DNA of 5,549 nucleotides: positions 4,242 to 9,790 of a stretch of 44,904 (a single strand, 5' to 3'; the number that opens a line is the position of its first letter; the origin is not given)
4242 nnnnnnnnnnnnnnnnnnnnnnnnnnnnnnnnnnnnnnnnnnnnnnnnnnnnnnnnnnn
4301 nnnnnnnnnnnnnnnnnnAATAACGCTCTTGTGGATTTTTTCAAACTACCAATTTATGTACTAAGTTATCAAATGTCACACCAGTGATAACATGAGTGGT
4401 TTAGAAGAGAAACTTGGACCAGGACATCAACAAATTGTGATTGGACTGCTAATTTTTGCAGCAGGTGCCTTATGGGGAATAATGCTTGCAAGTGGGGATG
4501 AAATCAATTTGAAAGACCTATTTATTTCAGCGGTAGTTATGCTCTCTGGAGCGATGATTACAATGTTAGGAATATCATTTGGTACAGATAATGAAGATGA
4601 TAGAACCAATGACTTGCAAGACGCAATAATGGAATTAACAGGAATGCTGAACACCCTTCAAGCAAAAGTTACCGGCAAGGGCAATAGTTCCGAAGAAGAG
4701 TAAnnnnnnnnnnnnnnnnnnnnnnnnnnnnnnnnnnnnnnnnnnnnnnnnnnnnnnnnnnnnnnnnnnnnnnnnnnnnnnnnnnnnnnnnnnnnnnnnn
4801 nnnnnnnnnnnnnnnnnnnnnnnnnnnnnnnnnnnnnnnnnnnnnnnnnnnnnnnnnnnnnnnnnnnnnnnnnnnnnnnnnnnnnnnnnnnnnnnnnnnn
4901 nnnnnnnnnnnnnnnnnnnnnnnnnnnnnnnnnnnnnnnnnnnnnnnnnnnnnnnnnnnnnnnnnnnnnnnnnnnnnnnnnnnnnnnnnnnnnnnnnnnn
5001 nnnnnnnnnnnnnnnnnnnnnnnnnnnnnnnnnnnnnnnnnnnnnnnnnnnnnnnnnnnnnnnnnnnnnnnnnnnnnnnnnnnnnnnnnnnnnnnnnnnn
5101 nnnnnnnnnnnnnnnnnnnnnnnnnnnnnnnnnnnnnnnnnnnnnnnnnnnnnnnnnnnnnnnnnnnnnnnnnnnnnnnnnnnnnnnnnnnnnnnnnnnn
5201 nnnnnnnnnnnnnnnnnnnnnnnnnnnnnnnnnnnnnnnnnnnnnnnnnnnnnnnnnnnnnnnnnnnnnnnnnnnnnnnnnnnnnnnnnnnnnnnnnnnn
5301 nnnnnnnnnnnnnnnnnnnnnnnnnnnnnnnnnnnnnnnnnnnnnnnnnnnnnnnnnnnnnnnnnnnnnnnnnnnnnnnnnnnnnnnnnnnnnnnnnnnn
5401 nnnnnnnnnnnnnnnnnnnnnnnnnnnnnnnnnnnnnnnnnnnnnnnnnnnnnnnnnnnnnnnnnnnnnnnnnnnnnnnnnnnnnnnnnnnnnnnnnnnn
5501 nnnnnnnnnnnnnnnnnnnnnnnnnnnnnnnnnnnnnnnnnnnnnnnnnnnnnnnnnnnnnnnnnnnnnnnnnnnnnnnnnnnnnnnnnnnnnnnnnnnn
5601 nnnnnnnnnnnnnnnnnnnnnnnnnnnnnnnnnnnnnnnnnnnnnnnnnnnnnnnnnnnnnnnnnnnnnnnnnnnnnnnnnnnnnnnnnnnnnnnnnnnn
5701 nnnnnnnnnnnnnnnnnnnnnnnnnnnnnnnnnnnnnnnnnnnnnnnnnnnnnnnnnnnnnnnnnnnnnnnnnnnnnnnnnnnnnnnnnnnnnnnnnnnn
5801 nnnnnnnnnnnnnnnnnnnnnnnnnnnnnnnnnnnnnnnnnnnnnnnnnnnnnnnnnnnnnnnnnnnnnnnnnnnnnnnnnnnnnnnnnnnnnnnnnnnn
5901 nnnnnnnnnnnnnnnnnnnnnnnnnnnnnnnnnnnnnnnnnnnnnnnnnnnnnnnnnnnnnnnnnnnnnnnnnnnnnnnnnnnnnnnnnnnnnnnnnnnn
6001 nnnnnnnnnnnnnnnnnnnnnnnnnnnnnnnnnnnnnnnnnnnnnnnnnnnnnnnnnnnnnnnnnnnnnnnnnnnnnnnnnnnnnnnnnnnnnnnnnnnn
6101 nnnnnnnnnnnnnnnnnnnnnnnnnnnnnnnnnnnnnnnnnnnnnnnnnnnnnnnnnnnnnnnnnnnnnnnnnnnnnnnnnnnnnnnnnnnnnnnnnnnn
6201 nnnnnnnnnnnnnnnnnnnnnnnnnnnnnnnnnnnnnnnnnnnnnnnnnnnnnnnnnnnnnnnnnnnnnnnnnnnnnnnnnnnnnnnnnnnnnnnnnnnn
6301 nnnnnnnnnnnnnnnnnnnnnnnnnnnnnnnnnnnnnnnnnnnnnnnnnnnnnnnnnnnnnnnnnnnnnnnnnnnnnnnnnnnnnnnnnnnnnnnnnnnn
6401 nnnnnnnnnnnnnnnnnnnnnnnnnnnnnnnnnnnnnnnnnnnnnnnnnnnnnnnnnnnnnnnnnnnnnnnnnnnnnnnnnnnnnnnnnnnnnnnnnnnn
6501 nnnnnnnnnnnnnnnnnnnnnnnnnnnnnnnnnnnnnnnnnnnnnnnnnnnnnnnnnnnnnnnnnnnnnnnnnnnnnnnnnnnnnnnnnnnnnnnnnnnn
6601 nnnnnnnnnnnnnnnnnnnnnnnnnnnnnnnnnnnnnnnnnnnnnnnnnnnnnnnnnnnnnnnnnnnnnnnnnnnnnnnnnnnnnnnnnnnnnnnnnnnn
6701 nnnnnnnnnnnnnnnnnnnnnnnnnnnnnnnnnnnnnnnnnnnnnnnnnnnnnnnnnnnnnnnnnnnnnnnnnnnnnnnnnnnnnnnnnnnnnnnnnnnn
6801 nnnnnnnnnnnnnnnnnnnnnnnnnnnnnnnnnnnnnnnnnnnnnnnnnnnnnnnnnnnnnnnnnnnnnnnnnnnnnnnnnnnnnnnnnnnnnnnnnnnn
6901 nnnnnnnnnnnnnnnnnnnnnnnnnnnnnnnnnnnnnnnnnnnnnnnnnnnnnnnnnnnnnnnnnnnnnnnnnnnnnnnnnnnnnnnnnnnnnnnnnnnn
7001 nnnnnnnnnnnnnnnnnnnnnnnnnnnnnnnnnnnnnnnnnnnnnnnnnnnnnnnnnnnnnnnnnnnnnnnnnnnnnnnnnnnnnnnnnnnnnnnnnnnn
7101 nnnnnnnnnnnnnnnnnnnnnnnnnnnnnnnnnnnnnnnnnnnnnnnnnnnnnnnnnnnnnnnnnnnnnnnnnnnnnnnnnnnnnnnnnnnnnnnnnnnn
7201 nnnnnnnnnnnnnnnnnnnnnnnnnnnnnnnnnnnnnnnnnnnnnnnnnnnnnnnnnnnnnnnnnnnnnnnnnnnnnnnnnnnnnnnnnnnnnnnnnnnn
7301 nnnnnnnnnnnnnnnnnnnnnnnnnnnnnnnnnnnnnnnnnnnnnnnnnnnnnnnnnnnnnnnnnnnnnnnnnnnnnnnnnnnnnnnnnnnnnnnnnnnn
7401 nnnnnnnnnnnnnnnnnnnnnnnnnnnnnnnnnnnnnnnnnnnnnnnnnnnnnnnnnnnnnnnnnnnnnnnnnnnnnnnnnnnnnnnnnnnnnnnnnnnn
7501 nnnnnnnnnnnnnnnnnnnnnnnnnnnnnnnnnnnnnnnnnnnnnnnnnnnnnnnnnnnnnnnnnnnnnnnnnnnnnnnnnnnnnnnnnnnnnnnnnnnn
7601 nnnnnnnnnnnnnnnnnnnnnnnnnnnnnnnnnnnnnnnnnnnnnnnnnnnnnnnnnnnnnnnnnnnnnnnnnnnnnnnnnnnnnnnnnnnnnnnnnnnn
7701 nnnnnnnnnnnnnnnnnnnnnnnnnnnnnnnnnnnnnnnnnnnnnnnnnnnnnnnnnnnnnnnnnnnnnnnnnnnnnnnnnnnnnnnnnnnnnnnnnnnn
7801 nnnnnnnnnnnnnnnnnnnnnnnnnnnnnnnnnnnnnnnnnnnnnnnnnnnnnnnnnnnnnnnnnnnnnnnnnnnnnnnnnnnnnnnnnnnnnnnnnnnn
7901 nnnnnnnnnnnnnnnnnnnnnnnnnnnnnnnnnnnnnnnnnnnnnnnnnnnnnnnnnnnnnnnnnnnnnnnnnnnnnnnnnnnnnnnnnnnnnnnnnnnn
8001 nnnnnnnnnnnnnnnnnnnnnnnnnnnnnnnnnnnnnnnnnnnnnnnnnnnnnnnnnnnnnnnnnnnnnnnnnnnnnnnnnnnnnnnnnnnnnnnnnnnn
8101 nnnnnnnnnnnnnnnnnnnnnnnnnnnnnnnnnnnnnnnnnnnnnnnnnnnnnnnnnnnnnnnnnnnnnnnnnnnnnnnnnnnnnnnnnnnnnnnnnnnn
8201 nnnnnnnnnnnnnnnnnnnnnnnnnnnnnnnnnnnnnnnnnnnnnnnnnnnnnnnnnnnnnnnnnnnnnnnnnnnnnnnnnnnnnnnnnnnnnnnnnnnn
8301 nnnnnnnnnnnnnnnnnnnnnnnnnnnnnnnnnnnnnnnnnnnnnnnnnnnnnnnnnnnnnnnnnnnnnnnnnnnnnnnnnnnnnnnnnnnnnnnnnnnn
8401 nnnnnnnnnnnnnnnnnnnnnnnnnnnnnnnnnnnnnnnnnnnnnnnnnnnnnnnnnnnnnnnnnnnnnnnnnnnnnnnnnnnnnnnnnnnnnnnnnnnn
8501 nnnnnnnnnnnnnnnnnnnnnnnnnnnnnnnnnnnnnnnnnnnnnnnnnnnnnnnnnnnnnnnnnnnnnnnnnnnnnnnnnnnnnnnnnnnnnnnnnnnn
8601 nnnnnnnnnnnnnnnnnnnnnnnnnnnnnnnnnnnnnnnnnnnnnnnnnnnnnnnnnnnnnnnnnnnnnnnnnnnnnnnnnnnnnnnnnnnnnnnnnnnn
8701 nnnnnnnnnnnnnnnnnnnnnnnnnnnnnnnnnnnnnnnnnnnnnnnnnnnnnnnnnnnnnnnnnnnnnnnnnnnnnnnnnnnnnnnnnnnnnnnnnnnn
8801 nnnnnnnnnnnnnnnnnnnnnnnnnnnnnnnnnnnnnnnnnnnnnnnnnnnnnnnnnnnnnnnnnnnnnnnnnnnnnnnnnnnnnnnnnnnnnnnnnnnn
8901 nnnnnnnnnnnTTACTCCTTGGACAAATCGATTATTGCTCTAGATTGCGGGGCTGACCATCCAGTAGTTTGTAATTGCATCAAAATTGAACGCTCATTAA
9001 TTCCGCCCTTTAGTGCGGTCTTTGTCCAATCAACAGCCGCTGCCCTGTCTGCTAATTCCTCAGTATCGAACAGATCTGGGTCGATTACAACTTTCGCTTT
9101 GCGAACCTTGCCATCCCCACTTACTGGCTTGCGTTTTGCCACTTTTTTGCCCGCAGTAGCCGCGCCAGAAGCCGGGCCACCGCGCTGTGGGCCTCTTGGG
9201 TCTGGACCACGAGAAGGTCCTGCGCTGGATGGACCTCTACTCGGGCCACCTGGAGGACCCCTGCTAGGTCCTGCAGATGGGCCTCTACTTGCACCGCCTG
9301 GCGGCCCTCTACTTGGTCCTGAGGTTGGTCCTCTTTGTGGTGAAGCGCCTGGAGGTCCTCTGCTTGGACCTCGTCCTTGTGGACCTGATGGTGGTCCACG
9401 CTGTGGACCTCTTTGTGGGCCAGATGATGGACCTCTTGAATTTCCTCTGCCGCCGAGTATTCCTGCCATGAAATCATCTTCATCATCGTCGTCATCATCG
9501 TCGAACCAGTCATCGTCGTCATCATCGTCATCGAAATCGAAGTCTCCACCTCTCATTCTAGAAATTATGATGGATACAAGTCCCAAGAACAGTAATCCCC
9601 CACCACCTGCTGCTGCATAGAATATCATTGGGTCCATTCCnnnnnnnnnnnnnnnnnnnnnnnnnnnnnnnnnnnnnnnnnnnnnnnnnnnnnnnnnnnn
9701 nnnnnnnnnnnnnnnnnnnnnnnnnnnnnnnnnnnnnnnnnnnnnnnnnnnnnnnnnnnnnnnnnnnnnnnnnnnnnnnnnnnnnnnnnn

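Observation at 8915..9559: Unusually long, modular cytoplasmic tail on the giant adhesin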

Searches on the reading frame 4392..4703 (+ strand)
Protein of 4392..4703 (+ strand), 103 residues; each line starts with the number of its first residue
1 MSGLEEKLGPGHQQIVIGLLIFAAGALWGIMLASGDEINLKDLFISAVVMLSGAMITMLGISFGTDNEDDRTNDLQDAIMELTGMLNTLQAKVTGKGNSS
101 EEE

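Call 46: search_protein_families(library=pfam, proteins=[window:4392-4703:+], max_evalue=1)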
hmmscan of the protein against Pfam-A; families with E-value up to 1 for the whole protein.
window:4392-4703:+ (103 aa): 1 family
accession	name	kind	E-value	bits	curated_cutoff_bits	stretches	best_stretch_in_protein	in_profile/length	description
PF06785.16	UPF0242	-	0.057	13.9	33.5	1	15-88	36-108/194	Uncharacterised protein family (UPF0242) N-terminus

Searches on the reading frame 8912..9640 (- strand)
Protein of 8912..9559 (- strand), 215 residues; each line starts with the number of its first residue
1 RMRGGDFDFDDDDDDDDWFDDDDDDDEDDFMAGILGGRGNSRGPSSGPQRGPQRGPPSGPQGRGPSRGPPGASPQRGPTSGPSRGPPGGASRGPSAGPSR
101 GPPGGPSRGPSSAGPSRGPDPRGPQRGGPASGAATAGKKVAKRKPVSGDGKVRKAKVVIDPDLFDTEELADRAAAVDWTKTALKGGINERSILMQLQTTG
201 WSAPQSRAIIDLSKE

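Call 6: search_protein_families(library=pfam, proteins=[window:8912-9559:-], max_evalue=1)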
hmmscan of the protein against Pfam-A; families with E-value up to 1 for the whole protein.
window:8912-9559:- (215 aa): 0 families

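Call 45: search_protein_families(library=ncbifam, proteins=[window:8912-9559:-], max_evalue=1)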
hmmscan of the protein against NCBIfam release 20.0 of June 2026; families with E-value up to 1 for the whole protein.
window:8912-9559:- (215 aa): 0 families

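Call 64: predict_structure(alignment_id=A3)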
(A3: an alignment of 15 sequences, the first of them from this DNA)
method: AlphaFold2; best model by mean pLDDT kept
length: 242 residues; sequences in the alignment: 15
mean_pLDDT: 63.3   pTM: 0.33
mean pLDDT of the five models: 63.3, 62.1, 60.8, 60.8, 59.3
residues with pLDDT >= 90: 53; 70-90: 30; 50-70: 56; < 50: 103
segments of 3 or more residues with pLDDT < 50: 37-42, 47-51, 63-70, 72-74, 85-89, 91-95, 102-108, 112-120, 126-128, 134-151, 153-155, 157-165, 167-169
pLDDT, mean of each block of 10 residues (from residue 1): 67 78 82 50 48 56 47 49 48 48 47 47 50 48 46 47 48 50 80 94 97 96 96 95 87
secondary structure, 60 per line:
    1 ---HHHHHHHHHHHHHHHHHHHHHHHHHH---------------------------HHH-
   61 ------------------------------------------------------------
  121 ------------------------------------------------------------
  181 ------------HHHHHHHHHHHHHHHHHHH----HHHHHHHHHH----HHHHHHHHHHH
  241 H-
elements in order: H4-29 H193-211 H216-225 H230-241

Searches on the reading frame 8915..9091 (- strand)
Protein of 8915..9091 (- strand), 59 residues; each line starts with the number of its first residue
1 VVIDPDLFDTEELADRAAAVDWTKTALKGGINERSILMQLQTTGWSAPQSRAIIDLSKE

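Call 27: search_protein_representatives(protein=window:8915-9091:-)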
Query: 59 residues. Proteins with E-value up to 0.001 (for the whole library): 37; up to 1e-10: 14; up to 1e-30: 0. The best 37 are listed.
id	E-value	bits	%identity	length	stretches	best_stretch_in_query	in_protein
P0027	6.1e-28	110.6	97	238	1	2-59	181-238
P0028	8.9e-23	94.5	84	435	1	2-59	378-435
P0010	2.2e-22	93.3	80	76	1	1-59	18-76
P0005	4.1e-22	92.4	78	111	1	1-59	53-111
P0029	4.4e-20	86.1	79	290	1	2-58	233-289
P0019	1.7e-19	84.3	81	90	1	7-59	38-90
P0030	3.5e-19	83.3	82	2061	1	2-58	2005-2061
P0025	1.3e-14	69.0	75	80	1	2-49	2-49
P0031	4.2e-14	67.4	63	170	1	2-58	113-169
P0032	1.0e-13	66.2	66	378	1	3-58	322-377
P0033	1.1e-12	63.0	60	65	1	6-58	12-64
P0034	9.0e-12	60.1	60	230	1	6-58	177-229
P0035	6.9e-11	57.4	56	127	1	2-58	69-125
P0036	8.2e-11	57.1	64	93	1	14-58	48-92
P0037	1.2e-10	56.6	57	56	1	6-58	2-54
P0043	9.1e-10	53.9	58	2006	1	3-57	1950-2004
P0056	7.0e-05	38.6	56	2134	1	7-56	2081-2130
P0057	8.4e-05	38.4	38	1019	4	18-50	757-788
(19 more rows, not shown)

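Call 79: find_encoding_contigs(protein=P0034, flank=6000, max_places=4)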
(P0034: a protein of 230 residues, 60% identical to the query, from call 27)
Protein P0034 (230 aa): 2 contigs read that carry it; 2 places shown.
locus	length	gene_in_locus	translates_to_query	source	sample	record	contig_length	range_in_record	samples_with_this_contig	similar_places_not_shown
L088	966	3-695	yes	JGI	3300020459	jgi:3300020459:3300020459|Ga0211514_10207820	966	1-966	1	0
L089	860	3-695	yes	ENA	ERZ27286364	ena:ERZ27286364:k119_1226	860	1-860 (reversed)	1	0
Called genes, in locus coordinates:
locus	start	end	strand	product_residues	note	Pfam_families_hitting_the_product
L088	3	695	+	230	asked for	PF10633:NPCBM_assoc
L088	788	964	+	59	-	?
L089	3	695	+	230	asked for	PF10633:NPCBM_assoc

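Call 80: find_encoding_contigs(protein=P0028, flank=6000, max_places=3)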
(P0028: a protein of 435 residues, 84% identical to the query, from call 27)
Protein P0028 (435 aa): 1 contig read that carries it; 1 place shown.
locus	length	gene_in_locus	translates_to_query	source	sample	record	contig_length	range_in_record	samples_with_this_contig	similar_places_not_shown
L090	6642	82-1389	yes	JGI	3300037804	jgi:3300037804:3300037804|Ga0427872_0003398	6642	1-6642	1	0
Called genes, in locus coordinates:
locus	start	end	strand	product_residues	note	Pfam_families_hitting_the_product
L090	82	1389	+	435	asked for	-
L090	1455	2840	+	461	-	-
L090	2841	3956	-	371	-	PF26233:NicX, PF02073:Peptidase_M29 (weak)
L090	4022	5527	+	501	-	PF02074:Peptidase_M32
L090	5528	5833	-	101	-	-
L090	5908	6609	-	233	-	PF01979:Amidohydro_1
